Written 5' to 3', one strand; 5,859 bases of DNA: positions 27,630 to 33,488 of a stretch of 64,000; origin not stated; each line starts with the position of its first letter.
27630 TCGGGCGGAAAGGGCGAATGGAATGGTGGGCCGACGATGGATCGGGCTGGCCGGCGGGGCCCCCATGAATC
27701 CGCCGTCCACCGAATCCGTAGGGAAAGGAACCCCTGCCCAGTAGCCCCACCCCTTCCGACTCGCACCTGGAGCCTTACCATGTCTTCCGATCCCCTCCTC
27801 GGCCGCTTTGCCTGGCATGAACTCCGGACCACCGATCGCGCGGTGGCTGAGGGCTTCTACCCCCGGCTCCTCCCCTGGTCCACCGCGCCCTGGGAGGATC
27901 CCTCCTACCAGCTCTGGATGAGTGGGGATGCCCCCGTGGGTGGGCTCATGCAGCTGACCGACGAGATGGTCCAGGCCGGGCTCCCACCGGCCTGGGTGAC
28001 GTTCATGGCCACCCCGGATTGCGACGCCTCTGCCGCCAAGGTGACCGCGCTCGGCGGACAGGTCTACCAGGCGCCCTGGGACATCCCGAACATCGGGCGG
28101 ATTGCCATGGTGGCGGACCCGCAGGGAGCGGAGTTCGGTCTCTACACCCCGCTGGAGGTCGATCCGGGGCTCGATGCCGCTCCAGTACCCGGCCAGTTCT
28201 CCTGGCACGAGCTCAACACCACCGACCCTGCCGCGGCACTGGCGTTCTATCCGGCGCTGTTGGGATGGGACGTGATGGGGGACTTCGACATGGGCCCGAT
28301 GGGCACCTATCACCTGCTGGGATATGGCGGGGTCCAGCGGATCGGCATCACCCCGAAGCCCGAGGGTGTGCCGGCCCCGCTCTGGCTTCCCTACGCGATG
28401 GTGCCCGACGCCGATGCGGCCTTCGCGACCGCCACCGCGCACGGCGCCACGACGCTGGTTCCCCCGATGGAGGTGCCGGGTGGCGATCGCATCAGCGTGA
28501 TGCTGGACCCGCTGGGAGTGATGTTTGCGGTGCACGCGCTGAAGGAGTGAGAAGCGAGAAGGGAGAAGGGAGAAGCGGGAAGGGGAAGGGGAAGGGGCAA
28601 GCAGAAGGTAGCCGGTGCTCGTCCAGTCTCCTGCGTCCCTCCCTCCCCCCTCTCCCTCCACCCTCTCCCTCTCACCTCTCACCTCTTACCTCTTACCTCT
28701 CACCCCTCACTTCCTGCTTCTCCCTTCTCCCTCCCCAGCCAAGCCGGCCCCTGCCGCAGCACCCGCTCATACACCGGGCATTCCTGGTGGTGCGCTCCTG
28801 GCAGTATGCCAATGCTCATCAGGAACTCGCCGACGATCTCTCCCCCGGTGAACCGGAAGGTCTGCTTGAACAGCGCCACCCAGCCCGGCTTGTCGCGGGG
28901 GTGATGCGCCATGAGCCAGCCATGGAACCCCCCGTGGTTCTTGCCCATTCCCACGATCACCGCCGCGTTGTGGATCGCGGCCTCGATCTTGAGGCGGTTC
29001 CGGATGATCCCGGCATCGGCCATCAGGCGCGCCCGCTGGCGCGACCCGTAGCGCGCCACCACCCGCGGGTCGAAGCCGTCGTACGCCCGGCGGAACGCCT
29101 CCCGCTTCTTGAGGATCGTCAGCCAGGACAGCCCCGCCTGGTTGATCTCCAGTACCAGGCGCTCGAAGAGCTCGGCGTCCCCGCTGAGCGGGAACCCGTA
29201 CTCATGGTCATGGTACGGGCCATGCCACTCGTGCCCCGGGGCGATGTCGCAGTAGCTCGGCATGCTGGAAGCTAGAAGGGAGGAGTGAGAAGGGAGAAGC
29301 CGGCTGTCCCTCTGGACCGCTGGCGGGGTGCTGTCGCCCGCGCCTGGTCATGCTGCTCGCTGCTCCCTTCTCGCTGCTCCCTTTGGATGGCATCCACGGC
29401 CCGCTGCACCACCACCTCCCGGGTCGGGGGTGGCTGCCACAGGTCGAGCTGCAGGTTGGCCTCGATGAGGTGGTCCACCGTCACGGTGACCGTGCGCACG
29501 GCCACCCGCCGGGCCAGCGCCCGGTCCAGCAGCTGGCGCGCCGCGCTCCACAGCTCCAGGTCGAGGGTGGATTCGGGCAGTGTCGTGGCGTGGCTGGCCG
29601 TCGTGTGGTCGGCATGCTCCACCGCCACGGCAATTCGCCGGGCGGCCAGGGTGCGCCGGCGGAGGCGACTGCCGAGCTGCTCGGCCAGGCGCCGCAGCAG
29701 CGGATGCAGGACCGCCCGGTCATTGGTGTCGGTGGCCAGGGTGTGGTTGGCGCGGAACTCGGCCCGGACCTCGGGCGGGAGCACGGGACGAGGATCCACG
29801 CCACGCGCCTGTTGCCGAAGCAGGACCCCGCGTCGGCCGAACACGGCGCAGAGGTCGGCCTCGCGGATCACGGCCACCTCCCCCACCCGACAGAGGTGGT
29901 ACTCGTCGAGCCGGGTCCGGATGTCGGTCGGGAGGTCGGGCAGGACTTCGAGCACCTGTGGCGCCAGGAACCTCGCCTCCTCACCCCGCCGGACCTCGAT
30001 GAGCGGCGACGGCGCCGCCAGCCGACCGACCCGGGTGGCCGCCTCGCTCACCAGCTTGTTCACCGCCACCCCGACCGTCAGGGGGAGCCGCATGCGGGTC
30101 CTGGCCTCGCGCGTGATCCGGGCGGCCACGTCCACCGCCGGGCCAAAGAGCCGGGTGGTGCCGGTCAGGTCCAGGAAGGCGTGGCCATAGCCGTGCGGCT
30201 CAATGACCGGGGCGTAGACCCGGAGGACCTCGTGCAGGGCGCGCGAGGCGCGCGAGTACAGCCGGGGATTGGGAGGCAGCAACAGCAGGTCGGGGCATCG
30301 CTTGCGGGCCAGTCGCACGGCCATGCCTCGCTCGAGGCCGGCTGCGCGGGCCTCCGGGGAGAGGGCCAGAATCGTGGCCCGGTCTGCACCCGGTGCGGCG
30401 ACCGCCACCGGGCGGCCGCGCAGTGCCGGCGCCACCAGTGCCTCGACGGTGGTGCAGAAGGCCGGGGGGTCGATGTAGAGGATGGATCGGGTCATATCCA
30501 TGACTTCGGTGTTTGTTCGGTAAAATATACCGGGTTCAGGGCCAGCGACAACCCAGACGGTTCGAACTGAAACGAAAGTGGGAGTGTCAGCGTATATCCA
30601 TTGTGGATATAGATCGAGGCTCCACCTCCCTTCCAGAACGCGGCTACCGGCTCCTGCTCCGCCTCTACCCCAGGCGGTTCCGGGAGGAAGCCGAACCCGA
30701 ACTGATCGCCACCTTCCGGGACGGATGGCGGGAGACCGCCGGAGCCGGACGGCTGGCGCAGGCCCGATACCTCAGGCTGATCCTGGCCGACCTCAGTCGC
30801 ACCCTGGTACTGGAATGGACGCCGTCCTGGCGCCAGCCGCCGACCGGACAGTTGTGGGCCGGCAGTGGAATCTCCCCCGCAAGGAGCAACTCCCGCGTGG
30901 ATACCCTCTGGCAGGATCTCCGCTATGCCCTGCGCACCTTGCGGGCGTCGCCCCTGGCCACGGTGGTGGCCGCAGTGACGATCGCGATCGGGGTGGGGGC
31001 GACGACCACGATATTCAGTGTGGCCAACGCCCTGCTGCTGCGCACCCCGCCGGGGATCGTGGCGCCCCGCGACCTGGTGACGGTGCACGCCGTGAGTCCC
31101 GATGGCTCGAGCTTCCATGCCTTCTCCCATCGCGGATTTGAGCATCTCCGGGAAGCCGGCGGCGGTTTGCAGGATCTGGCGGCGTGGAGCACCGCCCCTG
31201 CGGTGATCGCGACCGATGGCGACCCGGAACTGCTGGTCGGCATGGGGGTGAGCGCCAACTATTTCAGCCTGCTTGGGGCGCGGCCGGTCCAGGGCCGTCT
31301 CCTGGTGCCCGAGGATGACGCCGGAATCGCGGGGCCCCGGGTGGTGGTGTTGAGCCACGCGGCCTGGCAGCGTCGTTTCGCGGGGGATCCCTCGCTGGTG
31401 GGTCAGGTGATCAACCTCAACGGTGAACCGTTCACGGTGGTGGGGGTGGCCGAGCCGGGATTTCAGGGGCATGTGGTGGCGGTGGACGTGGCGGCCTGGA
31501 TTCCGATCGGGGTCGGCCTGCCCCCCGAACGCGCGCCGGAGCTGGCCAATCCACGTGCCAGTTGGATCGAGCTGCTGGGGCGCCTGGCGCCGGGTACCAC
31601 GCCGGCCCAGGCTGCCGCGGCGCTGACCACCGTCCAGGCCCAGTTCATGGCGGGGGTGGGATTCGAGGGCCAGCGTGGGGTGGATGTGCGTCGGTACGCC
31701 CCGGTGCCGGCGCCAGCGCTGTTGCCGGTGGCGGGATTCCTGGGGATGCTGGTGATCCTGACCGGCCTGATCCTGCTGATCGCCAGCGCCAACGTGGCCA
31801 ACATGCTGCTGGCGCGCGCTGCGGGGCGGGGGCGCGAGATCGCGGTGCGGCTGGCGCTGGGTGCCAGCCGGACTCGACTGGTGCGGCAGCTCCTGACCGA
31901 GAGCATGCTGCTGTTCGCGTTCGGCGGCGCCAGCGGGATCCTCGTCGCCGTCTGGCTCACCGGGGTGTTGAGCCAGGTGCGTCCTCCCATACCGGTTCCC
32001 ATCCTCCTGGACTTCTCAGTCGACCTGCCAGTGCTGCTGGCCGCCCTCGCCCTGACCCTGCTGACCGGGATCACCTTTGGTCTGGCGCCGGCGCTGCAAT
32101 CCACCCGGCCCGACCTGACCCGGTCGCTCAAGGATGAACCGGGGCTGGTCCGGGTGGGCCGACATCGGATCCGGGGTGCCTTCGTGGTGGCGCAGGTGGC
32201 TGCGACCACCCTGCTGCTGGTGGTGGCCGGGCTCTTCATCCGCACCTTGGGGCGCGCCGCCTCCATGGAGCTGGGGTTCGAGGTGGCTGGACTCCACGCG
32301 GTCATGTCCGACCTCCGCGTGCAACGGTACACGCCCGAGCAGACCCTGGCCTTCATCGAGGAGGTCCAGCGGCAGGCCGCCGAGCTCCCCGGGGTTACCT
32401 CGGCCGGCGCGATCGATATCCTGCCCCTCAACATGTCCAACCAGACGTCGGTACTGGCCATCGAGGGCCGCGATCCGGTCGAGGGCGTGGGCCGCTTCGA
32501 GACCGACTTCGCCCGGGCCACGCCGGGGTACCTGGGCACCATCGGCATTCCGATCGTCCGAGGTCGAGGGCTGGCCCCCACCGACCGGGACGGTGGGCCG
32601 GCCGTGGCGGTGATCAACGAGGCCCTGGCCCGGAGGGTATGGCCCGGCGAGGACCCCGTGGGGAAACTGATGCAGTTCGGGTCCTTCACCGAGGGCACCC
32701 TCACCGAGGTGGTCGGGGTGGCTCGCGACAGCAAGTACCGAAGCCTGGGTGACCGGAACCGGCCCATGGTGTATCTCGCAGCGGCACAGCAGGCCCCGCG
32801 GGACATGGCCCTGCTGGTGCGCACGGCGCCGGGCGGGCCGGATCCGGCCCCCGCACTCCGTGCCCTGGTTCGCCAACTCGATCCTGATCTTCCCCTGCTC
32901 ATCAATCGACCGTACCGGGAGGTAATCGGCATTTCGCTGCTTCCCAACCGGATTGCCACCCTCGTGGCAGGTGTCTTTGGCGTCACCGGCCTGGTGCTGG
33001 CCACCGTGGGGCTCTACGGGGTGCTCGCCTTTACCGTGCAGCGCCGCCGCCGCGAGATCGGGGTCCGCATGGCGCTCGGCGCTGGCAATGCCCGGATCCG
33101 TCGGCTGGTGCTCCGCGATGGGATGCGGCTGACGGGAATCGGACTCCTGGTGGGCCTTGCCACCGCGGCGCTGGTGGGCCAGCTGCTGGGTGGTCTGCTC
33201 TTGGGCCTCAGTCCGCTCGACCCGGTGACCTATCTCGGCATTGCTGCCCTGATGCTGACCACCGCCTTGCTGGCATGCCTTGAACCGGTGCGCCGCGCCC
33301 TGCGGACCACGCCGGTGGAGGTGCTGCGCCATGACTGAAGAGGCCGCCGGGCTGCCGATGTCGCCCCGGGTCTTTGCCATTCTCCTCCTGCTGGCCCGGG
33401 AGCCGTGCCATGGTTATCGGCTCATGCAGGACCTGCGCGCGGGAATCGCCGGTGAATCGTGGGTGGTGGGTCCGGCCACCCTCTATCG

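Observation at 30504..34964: Candidate SOS (LexA) box CTTC-N7-(G/C)TTC shared by two DNA-repair promoters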

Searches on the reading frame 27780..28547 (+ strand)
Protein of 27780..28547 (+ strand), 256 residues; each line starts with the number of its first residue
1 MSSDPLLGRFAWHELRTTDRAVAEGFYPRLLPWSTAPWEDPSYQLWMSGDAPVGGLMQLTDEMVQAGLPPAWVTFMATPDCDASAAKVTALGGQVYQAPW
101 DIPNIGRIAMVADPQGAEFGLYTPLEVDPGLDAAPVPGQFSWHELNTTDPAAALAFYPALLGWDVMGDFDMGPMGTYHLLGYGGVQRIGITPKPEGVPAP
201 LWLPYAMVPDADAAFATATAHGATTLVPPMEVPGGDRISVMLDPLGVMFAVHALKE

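Call 73: search_protein_families(library=pfam, proteins=[window:27780-28547:+], max_evalue=0.01)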
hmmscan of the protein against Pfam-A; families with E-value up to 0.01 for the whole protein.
seq(256 aa): 2 families
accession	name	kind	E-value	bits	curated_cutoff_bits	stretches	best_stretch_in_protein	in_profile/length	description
PF18029.7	Glyoxalase_6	-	3.3e-12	47.4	23.6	2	145-251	4-105/106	Glyoxalase-like domain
PF00903.31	Glyoxalase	-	4.3e-12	46.9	20.6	1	144-250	6-120/121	Glyoxalase/Bleomycin resistance protein/Dioxygenase superfamily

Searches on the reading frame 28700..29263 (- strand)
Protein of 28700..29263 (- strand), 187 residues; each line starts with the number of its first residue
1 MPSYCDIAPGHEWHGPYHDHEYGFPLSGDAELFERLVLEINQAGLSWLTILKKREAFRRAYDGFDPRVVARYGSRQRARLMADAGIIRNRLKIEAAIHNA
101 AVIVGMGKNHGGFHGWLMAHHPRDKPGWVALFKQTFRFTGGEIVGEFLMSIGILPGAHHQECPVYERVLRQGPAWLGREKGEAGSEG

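Call 12: search_protein_families(library=pfam, proteins=[window:28700-29263:-], max_evalue=0.01)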
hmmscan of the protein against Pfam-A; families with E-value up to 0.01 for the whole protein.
window:28700-29263:- (187 aa): 1 family
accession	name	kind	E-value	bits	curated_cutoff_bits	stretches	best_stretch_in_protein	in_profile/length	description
PF03352.18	Adenine_glyco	-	2.1e-39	135.7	25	1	16-120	10-114/177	Methyladenine glycosylase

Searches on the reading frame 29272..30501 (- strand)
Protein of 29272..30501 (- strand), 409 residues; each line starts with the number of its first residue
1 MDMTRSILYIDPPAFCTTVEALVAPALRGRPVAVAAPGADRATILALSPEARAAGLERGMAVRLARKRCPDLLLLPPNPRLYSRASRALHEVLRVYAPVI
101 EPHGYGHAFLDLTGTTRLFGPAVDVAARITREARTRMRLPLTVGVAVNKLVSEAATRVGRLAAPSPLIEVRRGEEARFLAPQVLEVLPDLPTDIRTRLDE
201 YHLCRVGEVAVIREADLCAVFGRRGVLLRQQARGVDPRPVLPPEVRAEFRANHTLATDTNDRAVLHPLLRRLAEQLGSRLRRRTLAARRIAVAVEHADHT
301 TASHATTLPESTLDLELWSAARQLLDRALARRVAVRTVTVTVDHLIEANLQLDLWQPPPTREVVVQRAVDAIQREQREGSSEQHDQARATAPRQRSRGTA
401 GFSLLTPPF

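Call 12: search_protein_families(library=pfam, proteins=[window:29272-30501:-], max_evalue=0.01)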
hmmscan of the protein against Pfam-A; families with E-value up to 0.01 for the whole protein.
window:29272-30501:- (409 aa): 2 families
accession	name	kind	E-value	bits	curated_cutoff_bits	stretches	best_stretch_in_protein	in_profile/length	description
PF00817.25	IMS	-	2.1e-34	119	23.2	1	10-156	1-147/148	impB/mucB/samB family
PF11799.13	IMS_C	-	1.4e-15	58.1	20.7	1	252-354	7-109/109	impB/mucB/samB family C-terminal domain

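Call 21: search_protein_families(library=ncbifam, proteins=[window:29272-30501:-], max_evalue=0.001)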
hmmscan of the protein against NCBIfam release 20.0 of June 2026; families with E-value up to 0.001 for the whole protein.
window:29272-30501:- (409 aa): 10 families
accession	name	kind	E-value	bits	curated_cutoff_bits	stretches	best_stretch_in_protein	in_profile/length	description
NF003015.0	PRK03858.1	subfamily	1.1e-53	182.8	367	1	3-374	5-373/399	DNA polymerase IV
NF002492.0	PRK01810.1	equivalog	1.8e-50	171.9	399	1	3-356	8-363/412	DNA polymerase IV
NF002848.0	PRK03103.1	subfamily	2e-49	168.2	381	1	3-374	2-379/410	DNA polymerase IV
NF002677.0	PRK02406.1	equivalog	3.8e-48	164.4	256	1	3-345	4-343/357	DNA polymerase IV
NF002882.0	PRK03348.1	equivalog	9.5e-47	159.8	389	1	2-386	2-384/461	DNA polymerase IV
NF002751.0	PRK02794.1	equivalog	2.7e-46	158.3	371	1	6-375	39-406/425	DNA polymerase IV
NF002883.0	PRK03352.1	equivalog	1.4e-35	123.1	330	1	2-343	2-340/347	DNA polymerase IV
NF010731.0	PRK14133.1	equivalog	1.7e-35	122.9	362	1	3-350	1-341/352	DNA polymerase IV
NF002292.0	PRK01216.1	equivalog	1.1e-19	70.7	339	1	7-349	3-343/351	DNA polymerase IV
NF002955.0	PRK03609.1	subfamily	7.1e-08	31.8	431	1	11-156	6-150/422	translesion error-prone DNA polymerase V subunit UmuC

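Call 65: search_solved_structures(query=window:29272-30501:-, show_alignments=1, max_evalue=1e-10)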
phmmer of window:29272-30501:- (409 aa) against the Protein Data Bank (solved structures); distinct sequences matched with E-value up to 1e-10: 44.
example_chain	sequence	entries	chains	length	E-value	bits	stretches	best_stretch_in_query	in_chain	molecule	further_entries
7yll_A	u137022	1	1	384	7.1e-27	97.8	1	3-344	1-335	DNA polymerase IV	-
6jup_F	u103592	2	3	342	4.8e-25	91.8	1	4-309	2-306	DNA polymerase IV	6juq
6juq_A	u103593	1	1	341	5.7e-25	91.5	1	5-309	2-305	DNA polymerase IV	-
4ir1_F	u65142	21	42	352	6.3e-25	91.4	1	4-329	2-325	DNA polymerase IV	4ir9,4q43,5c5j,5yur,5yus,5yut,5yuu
4r8u_A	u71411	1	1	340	1.1e-24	90.6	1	5-305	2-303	DNA polymerase IV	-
4r8u_B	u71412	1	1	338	1.7e-24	90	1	5-326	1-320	DNA polymerase IV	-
4irc_F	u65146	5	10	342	3.5e-24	88.9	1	4-309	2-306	DNA polymerase IV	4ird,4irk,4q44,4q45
4dez_A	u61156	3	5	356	2.6e-19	72.9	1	3-327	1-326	DNA polymerase IV 1 | DNA polymerase IV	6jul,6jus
6juo_A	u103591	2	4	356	2.8e-19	72.8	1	3-327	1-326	DNA polymerase IV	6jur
6jun_F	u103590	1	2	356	3.3e-19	72.6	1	3-327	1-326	DNA polymerase IV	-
6jum_A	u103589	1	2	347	3.4e-19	72.5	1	3-327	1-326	DNA polymerase IV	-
4f4w_A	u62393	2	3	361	1.8e-17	66.8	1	7-348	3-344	DNA polymerase IV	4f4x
2uvr_A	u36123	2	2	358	3.8e-17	65.7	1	7-348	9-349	DNA POLYMERASE IV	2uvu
9nkd_A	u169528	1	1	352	4.4e-17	65.6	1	7-348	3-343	DNA polymerase IV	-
9nke_A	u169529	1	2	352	4.4e-17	65.6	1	7-348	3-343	DNA polymerase IV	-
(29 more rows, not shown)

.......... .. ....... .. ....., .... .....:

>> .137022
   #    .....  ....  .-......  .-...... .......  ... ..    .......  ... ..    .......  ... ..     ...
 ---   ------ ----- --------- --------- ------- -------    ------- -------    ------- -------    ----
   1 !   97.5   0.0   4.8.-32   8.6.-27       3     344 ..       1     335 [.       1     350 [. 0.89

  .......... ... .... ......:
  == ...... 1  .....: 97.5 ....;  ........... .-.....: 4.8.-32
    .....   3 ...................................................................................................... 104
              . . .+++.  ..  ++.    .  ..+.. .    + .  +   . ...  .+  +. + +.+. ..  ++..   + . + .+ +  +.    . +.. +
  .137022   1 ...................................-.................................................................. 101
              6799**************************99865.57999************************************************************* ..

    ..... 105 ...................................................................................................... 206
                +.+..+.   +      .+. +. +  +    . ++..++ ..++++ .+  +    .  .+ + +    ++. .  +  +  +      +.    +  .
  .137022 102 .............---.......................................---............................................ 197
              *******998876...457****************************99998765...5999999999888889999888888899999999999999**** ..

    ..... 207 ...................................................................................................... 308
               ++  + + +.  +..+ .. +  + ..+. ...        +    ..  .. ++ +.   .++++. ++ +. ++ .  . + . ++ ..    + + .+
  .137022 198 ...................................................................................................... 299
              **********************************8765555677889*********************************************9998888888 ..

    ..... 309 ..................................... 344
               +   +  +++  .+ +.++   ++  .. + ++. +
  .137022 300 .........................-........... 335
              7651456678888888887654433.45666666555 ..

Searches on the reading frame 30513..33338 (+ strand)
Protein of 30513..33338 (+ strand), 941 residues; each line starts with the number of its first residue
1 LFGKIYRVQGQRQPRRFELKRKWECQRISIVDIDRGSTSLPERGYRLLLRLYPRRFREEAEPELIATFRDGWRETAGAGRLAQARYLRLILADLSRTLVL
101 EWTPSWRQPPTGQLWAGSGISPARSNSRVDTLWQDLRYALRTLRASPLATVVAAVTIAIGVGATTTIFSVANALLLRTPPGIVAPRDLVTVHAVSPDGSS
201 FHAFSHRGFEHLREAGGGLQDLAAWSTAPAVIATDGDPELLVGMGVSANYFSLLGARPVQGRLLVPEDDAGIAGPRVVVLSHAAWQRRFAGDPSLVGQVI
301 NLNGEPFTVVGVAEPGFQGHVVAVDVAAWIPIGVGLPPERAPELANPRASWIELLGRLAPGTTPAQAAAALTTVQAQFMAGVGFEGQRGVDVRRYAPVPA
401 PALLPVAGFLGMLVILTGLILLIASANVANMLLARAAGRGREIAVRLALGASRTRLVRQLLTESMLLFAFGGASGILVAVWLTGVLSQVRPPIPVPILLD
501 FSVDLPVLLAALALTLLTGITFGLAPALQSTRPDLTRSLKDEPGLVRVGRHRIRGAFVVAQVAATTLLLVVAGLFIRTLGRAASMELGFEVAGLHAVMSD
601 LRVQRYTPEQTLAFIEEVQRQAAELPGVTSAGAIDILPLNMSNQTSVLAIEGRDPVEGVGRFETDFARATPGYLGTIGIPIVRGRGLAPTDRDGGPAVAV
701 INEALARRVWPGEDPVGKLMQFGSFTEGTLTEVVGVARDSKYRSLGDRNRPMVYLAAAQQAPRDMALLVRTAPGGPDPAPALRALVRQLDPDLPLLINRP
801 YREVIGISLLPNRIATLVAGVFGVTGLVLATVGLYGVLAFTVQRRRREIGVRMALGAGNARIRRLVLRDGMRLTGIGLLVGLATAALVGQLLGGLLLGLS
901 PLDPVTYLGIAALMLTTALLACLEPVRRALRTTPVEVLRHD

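Call 21: search_protein_families(library=ncbifam, proteins=[window:30513-33338:+], max_evalue=0.001)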
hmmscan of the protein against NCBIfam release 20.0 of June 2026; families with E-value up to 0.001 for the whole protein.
window:30513-33338:+ (941 aa): 2 families
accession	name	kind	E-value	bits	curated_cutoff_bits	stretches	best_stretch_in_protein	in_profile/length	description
TIGR03434.1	ADOP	subfamily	2e-244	813.4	622.3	1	132-941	1-803/803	ADOP family duplicated permease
NF007826.0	PRK10535.1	equivalog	4.1e-17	61.7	966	2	415-535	527-641/648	macrolide ABC transporter ATP-binding protein/permease MacB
